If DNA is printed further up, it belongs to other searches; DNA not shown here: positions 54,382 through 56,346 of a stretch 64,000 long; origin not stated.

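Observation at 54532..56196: MFS transporter carrying its own cyclic-nucleotide receiver domain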

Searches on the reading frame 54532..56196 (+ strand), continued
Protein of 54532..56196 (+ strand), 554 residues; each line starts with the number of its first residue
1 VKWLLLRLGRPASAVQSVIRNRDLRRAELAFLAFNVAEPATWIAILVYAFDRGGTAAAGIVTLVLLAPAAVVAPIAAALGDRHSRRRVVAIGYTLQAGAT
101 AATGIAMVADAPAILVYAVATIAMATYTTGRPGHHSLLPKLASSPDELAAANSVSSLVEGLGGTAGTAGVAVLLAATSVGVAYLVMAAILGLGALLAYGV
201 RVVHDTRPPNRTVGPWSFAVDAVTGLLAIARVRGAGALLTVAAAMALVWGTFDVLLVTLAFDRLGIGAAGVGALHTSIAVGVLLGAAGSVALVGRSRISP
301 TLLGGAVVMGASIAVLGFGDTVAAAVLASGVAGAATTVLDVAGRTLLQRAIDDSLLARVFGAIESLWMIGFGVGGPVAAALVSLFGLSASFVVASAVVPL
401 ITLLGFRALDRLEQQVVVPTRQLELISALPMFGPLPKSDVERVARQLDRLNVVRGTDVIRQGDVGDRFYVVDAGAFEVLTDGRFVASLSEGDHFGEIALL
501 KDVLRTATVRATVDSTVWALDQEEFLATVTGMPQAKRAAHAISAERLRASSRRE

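Call 20: find_encoding_contigs(protein=P0003, flank=6000, max_places=3)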
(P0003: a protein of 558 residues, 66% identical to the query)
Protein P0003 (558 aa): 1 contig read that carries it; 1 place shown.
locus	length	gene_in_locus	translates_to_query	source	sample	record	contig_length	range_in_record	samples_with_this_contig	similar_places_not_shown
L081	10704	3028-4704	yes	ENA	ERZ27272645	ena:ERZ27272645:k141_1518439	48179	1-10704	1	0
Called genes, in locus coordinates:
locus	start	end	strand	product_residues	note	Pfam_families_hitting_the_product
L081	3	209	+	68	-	?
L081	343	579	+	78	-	PF09851:SHOCT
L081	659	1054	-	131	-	PF01872:RibD_C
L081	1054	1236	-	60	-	-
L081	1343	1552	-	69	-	-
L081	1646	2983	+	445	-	PF01512:Complex1_51K, PF10531:SLBB (weak), PF10589:NADH_4Fe-4S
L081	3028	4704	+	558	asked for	PF07690:MFS_1, PF00027:cNMP_binding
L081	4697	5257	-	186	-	-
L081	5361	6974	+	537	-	PF00890:FAD_binding_2 (weak), PF01266:DAO, PF07992:Pyr_redox_2 (faint), PF12831:FAD_oxidored (weak), PF13450:NAD_binding_8, PF01593:Amino_oxidase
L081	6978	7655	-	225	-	PF00072:Response_reg, PF08281:Sigma70_r4_2, PF00196:GerE, PF04545:Sigma70_r4 (weak)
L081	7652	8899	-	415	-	PF23539:DUF7134, PF07730:HisKA_3, PF13581:HATPase_c_2 (weak), PF02518:HATPase_c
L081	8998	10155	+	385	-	PF01757:Acyl_transf_3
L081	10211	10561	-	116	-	PF04430:DUF498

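Call 21: find_encoding_contigs(protein=P0002, flank=6000, max_places=3)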
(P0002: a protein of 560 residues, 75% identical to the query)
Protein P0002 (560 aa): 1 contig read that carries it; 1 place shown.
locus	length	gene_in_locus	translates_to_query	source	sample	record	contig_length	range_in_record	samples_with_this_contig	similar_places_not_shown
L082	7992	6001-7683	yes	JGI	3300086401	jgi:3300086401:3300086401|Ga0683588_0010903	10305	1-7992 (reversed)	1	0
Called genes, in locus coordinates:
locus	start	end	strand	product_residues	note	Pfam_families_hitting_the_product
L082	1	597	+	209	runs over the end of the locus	PF09990:DUF2231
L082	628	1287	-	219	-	PF09365:DUF2461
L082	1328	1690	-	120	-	PF00571:CBS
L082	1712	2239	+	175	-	PF00903:Glyoxalase, PF06983:3-dmu-9_3-mt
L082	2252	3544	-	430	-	PF00201:UDPGT, PF06722:EryCIII-like_C, PF04101:Glyco_tran_28_C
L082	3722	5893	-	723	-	PF01569:PAP2 (weak)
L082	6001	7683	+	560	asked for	PF07690:MFS_1, PF00027:cNMP_binding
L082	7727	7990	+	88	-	?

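Call 23: find_encoding_contigs(protein=P0005, flank=6000, max_places=3)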
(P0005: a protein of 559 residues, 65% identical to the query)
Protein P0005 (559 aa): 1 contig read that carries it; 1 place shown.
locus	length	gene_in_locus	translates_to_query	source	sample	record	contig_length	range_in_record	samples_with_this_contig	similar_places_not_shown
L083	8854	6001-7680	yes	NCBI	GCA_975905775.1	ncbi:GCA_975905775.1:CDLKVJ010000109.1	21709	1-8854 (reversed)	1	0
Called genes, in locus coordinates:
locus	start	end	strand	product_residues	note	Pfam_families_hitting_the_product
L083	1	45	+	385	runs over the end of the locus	PF00355:Rieske, PF00848:Ring_hydroxyl_A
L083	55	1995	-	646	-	PF00989:PAS, PF08447:PAS_3, PF00990:GGDEF, PF00563:EAL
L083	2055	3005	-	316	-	PF00248:Aldo_ket_red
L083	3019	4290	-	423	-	PF01321:Creatinase_N, PF00557:Peptidase_M24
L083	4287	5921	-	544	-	PF07969:Amidohydro_3, PF01979:Amidohydro_1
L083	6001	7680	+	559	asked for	PF07690:MFS_1, PF00027:cNMP_binding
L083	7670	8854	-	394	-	?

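Call 24: find_encoding_contigs(protein=P0001, flank=6000, max_places=3)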
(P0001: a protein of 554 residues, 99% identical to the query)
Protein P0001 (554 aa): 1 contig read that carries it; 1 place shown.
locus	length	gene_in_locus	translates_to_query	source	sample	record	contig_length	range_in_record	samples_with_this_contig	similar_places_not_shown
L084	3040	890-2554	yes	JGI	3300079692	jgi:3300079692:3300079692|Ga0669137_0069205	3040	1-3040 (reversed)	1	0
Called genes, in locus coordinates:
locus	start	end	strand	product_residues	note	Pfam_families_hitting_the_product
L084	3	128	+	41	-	?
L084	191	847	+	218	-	PF06736:TMEM175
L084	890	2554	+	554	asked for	PF07690:MFS_1, PF00027:cNMP_binding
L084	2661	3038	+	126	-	?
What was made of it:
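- The arrangement is identical in the 99%-identical contig L084 (call 24).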

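Call 30: predict_structure(alignment_id=A1)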
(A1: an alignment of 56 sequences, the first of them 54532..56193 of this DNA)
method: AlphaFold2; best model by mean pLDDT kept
length: 554 residues; sequences in the alignment: 56
mean_pLDDT: 86.0   pTM: 0.81
mean pLDDT of the five models: 86.0, 84.7, 83.6, 81.2, 80.9
residues with pLDDT >= 90: 318; 70-90: 159; 50-70: 49; < 50: 28
segments of 3 or more residues with pLDDT < 50: 1-9, 531-537, 545-547, 549-554
pLDDT, mean of each block of 10 residues (from residue 1): 34 76 94 97 98 97 95 84 84 97 98 97 93 86 78 88 97 97 98 96 64 64 80 87 95 98 96 97 87 76 96 93 96 95 86 73 88 97 97 97 94 81 84 72 81 94 87 95 94 78 84 94 65 49 49 43
secondary structure, 60 per line:
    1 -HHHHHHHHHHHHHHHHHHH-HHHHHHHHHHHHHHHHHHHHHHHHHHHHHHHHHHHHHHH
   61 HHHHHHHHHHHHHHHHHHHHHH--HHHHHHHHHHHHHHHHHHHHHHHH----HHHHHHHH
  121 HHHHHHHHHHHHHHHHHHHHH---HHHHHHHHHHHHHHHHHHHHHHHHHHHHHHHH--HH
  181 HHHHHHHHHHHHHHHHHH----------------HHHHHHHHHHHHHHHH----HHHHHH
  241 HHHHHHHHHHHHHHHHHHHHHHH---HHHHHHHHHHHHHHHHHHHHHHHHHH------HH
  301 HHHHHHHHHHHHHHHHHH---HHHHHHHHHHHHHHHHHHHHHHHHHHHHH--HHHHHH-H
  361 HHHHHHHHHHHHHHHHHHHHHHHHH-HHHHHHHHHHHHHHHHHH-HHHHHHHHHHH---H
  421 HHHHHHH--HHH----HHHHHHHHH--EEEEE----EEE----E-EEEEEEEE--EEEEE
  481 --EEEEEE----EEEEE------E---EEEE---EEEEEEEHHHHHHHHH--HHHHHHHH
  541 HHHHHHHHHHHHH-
elements in order: H2-20 H22-82 H85-108 H113-141 H145-176 H179-198 H215-230 H235-263 H267-292 H299-318 H322-350 H353-358 H360-385 H387-404 H406-416 H420-427 H437-445 E448-452 E457-459 E466-473 E476-480 E483-488 E493-497 E508-511 E515-521 H522-530 H533-553
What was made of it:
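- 54604..55743 (+): 12-helix MFS core, residues 25-404. AlphaFold2 helices (call 30).
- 55744..55782 (+): Short linker, residues 405-417, between TM12 and the sensor domain. AlphaFold2 helix 406-416 (call 30).
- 55783..56193 (+): Cyclic-nucleotide-binding domain, residues 418-554: N-terminal helices, 8-strand beta-roll at 448-521, then helices B and C. DSSP on the model (call 30).
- On Major facilitator superfamily (Pfam PF07690, TC 2.A.1): 12 long helices in the AlphaFold2 model (call 30).
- On Cyclic-nucleotide-binding domain (Pfam PF00027): DSSP strands at 448-521 followed by two helices (call 30).
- Checked: The AlphaFold2 model has 12 long helices plus a beta-roll (call 30).
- The lid helix is poorly predicted (call 30).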

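Call 34: fold_search(model_id=the predicted structure, library=pdb)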
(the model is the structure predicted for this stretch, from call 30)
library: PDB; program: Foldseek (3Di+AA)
matches with E <= 10: 1414; with E <= 0.001: 914
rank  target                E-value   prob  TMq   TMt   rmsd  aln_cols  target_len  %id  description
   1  5jon_A                1.3e-08  1.00  0.21  0.23  13.0       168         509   26  Crystal structure of the unliganded form of HCN2 CNBD (released 2016-11-30)
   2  8rl7_A                1.6e-08  1.00  0.56  0.71   4.9       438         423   17  SPNS2 in complex with homo Di-Gluebody GbD12 (released 2025-01-15)
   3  8jtc                  1.8e-08  1.00  0.56  0.77   4.5       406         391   14  Human VMAT2 complex with reserpine (released 2023-11-29)
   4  8qv6_A                2.0e-08  1.00  0.58  0.74   4.4       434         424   15  Structure of human SPNS2 in DDM (released 2025-02-19)
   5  6oom                  2.3e-08  1.00  0.50  0.67   6.1       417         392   15  PROTEIN A (released 2019-09-04)
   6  8xo9                  2.8e-08  1.00  0.55  0.75   4.8       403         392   14  VMAT2 complex with noradrenaline in cytosol-facing state (released 2024-05-08)
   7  4zow                  3.3e-08  1.00  0.50  0.67   6.0       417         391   15  Crystal structure of E. coli multidrug transporter MdfA in complex with chloramphenicol (released 2015-08-19)
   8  7yub_R                3.5e-08  1.00  0.55  0.69   4.9       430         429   16  S1P-bound human SPNS2 (released 2023-09-06)
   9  8ex6                  3.9e-08  1.00  0.57  0.74   4.7       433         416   16  Human S1P transporter Spns2 in an inward-facing open conformation (state 1*) (released 2023-05-31)
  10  8ex4                  3.9e-08  1.00  0.55  0.71   4.8       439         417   16  Human S1P transporter Spns2 in an inward-facing open conformation (state 1) (released 2023-05-31)
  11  9oki                  3.9e-08  1.00  0.49  0.56   9.0       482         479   16  Cryo-EM structure of human SV2A in complex with UCBJ and UCB1244283 (released 2025-12-10)
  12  8qv5_A                4.1e-08  1.00  0.57  0.72   4.7       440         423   16  Structure of human SPNS2 in LMNG (released 2025-02-19)
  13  8rl8                  5.1e-08  1.00  0.58  0.74   4.5       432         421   15  SPNS2 in complex with homo Di-Gluebody GbD12 - SPNS2 local refinement (released 2025-01-15)
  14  4zp0                  5.3e-08  1.00  0.50  0.67   6.0       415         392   14  Crystal structure of E. coli multidrug transporter MdfA in complex with deoxycholate (released 2015-08-19)
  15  9okg                  5.3e-08  1.00  0.50  0.57   8.4       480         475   16  Cryo-EM structure of human SV2A in complex with levetiracetam (released 2025-12-10)
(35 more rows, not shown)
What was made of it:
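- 54604..55743 (+): Foldseek matches to SPNS2, VMAT2, MdfA and NorA with TM-score (target) 0.67-0.77 (call 34).
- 55783..56193 (+): Foldseek 4ku8_C (PKG I CNB) TM-score 0.86, rmsd 1.6 A (call 34).
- On Major facilitator superfamily (Pfam PF07690, TC 2.A.1): Foldseek TM-score 0.67-0.77 to SPNS2, VMAT2, MdfA and NorA (call 34).
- On Cyclic-nucleotide-binding domain (Pfam PF00027): 4ku8_C TM-score 0.86, rmsd 1.6 A (call 34).
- The core matches solved MFS carriers and the tail matches the PKG I CNB domain at 1.6 A (calls 30, 34).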

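Call 39: search_protein_families(library=pfam, proteins=[L017:7698-10151:+, L080:7643-9310:+, L075:7603-9249:+, L006:2884-4191:-, L017:1634-4219:-, L044:2480-4003:-], max_evalue=0.001)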
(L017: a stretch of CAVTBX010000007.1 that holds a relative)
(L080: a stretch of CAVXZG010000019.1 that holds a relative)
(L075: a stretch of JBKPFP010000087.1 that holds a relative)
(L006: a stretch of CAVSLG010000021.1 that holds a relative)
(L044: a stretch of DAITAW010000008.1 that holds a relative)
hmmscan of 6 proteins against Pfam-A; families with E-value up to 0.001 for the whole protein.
L017:7698-10151:+ (817 aa): 9 families
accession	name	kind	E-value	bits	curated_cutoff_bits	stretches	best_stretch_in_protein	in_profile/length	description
PF13424.12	TPR_12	-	9.9e-15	54.9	30.1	2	615-688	2-77/77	Tetratricopeptide repeat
PF25199.1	nSTAND_NTPase5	-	8.6e-09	35.8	34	1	198-303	40-134/145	Novel STAND NTPase 5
PF00211.25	Guanylate_cyc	-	1.4e-08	35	21.9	1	5-148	5-171/183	Adenylate and Guanylate cyclase catalytic domain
PF00931.28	NB-ARC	-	1.1e-07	31.8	23.5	1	196-404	13-244/248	NB-ARC domain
PF13191.12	AAA_16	-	2.9e-07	31.6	32.6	1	181-297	1-116/167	AAA ATPase domain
PF17874.7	TPR_MalT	-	3.1e-07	30.4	45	1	618-755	42-180/336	MalT-like TPR region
PF13481.12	AAA_25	-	7.1e-05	22.9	27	1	195-229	29-59/195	AAA domain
PF20720.3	nSTAND3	-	0.00039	20.6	27.2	1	191-226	9-44/155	Novel STAND NTPase 3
PF01637.24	ATPase_2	-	0.00052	20.3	33.2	0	184-237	3-58/225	ATPase domain predominantly from Archaea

L080:7643-9310:+ (555 aa): 5 families
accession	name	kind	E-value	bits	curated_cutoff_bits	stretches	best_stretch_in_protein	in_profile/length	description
PF03704.23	BTAD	-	1.3e-46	159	22.1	1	94-234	1-146/146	Bacterial transcriptional activator domain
PF00486.34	Trans_reg_C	-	2.2e-13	50.5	26.2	1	23-79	8-68/77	Transcriptional regulatory protein, C terminal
PF16819.11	DUF5074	-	1.2e-08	34.9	27.2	0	465-552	110-202/353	Domain of unknown function (DUF5074)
PF21959.2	DUF6923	-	2e-08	34.7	27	0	439-523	113-206/234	Repeat of unknown function (DUF6923)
PF08450.18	SGL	-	4.7e-06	26.8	26.3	0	457-525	6-72/246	SMP-30/Gluconolactonase/LRE-like region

L075:7603-9249:+ (549 aa): 8 families
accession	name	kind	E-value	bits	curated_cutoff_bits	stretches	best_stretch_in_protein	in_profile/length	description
PF13191.12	AAA_16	-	9.4e-25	88.5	32.6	1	231-407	1-166/167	AAA ATPase domain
PF00211.25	Guanylate_cyc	-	1.2e-13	51.5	21.9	1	38-206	7-174/183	Adenylate and Guanylate cyclase catalytic domain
PF13240.11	Zn_Ribbon_1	-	2.4e-07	30.8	25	1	9-30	2-23/23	zinc-ribbon domain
PF13401.12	AAA_22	-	0.00014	22.6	27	1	257-407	7-120/130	AAA domain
PF12773.13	DZR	-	0.00016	22.2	27.3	1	9-31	1-23/45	Double zinc ribbon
PF13248.11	Zn_ribbon_3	-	0.00018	21.3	27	1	8-30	4-26/26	zinc-ribbon domain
PF24463.1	DUF7577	-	0.00025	21.1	28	1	7-30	3-26/27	Domain of unknown function (DUF7577)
PF01637.24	ATPase_2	-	0.00087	19.6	33.2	0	232-279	1-44/225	ATPase domain predominantly from Archaea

L006:2884-4191:- (435 aa): 2 families
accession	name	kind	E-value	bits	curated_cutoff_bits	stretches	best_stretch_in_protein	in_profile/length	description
PF00211.25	Guanylate_cyc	-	3.2e-10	40.4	21.9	1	275-418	10-172/183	Adenylate and Guanylate cyclase catalytic domain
PF16701.10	Ad_Cy_reg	-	9.1e-06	26.1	28.6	1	122-193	63-136/186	Adenylate cyclase regulatory domain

L017:1634-4219:- (861 aa): 6 families
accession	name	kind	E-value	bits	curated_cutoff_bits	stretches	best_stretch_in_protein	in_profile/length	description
PF13424.12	TPR_12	-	1.6e-14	54.3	30.1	3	613-684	2-75/77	Tetratricopeptide repeat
PF00211.25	Guanylate_cyc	-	5.6e-09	36.3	21.9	1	43-173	6-156/183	Adenylate and Guanylate cyclase catalytic domain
PF00931.28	NB-ARC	-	1e-07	31.9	23.5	1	231-448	8-247/248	NB-ARC domain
PF17874.7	TPR_MalT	-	1.9e-07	31.1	45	1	655-793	41-180/336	MalT-like TPR region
PF13191.12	AAA_16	-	5.1e-06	27.5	32.6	1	220-299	1-78/167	AAA ATPase domain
PF25199.1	nSTAND_NTPase5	-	0.00016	21.9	34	1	229-344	26-134/145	Novel STAND NTPase 5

L044:2480-4003:- (507 aa): 5 families
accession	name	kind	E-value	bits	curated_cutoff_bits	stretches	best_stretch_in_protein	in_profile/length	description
PF00211.25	Guanylate_cyc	-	4.7e-15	56.1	21.9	1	5-168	5-181/183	Adenylate and Guanylate cyclase catalytic domain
PF21959.2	DUF6923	-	1.7e-10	41.6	27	1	377-479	98-197/234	Repeat of unknown function (DUF6923)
PF01436.27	NHL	-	6.9e-08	32.6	20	0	449-471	3-26/28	NHL repeat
PF08450.18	SGL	-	1.1e-06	28.9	26.3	0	458-495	195-232/246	SMP-30/Gluconolactonase/LRE-like region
PF16819.11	DUF5074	-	1e-05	25.3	27.2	0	224-282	163-224/353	Domain of unknown function (DUF5074)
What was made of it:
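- The cyclases that do occur nearby have different architectures (STAND-TPR, zinc-ribbon-AAA, Rv1264-like; call 39).
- Tried and rejected: It first clustered with the cyclases but turned out to be a BTAD regulator with a beta-propeller, so I dropped it from the count (call 39).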

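Call 49: search_protein_families(library=pfam, alignment_id=A1, max_evalue=0.001)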
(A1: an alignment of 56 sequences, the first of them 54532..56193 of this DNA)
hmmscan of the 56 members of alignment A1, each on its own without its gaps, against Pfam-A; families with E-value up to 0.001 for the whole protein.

A. member 1, window:54532-56193:+ (554 aa): 2 families
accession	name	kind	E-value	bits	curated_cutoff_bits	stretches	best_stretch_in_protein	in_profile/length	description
PF00027.35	cNMP_binding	-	1.2e-17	64.1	27.5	1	452-527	4-84/89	Cyclic nucleotide-binding domain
PF07690.21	MFS_1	-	1.5e-17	64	33.4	2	41-290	15-256/347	Major Facilitator Superfamily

B. families by the number of members that match (of 56 scanned): 4 families
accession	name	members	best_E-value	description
PF07690.21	MFS_1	56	2e-23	Major Facilitator Superfamily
PF00027.35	cNMP_binding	56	4.3e-21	Cyclic nucleotide-binding domain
PF05977.19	MFS_3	5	7.1e-06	Transmembrane secretion effector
PF13347.12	MFS_2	2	2.1e-05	MFS/sugar transport protein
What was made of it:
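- On Major facilitator superfamily (Pfam PF07690, TC 2.A.1): 56 of 56 relatives also match (call 49).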
